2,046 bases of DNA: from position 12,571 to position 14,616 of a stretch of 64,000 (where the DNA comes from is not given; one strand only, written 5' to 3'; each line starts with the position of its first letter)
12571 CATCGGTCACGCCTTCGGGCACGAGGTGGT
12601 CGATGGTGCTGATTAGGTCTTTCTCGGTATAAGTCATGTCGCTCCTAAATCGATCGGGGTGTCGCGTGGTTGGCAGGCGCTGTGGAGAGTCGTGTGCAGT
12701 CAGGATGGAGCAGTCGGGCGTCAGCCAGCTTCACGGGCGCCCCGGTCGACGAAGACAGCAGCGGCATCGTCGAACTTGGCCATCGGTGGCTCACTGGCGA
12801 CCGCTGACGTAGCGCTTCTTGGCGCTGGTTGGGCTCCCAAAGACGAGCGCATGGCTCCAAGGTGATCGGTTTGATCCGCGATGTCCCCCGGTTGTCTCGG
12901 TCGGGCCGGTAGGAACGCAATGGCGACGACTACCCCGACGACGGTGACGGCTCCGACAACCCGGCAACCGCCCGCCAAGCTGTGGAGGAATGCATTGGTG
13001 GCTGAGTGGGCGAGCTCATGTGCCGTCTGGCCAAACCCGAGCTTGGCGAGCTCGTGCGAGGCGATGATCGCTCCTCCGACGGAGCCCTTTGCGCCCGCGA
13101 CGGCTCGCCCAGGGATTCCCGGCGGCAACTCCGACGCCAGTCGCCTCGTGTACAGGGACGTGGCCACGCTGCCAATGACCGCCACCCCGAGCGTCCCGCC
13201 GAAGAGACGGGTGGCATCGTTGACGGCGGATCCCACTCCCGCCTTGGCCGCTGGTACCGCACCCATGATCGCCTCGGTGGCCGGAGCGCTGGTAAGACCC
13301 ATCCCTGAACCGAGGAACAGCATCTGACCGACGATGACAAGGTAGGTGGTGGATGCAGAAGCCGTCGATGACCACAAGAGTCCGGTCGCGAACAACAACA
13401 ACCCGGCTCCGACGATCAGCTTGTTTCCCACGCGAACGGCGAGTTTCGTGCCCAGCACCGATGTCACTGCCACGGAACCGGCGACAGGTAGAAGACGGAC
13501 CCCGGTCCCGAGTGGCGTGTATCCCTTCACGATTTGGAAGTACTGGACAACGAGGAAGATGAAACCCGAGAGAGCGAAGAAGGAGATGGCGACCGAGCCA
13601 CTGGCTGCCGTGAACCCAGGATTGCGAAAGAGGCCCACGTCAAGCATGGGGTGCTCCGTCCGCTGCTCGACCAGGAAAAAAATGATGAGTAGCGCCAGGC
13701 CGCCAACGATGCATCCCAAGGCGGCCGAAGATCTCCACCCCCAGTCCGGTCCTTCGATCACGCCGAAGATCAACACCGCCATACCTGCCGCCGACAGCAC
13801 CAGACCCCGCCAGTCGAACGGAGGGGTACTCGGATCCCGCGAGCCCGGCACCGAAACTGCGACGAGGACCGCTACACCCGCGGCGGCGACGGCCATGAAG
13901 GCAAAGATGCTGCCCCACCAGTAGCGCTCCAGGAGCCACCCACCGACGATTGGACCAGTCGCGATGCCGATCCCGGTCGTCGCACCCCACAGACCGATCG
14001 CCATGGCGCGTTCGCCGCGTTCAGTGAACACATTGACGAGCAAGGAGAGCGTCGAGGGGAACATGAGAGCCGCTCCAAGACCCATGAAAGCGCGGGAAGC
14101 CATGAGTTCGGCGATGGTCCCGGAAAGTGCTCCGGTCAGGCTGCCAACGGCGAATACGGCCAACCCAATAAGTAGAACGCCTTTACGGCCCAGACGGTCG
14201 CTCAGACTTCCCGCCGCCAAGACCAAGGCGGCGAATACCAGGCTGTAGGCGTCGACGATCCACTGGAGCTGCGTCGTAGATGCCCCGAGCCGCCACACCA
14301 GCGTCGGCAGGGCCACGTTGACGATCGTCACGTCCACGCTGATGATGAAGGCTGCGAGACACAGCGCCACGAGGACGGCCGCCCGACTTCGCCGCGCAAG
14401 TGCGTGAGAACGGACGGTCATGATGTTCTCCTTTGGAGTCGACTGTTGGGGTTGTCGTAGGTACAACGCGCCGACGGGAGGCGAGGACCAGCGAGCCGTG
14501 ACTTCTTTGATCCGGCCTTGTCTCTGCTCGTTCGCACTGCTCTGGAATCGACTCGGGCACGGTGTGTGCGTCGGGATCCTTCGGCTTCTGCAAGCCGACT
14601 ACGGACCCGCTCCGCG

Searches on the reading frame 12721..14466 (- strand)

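Call 45: search_protein_families(library=pfam, proteins=[window:12721-14466:-], max_evalue=0.00001)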
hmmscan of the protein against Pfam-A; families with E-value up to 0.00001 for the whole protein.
window:12721-14466:- (581 aa): 1 family
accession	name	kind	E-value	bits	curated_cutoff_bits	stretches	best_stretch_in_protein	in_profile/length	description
PF07690.21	MFS_1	-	9.4e-47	160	33.4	1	35-427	1-346/347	Major Facilitator Superfamily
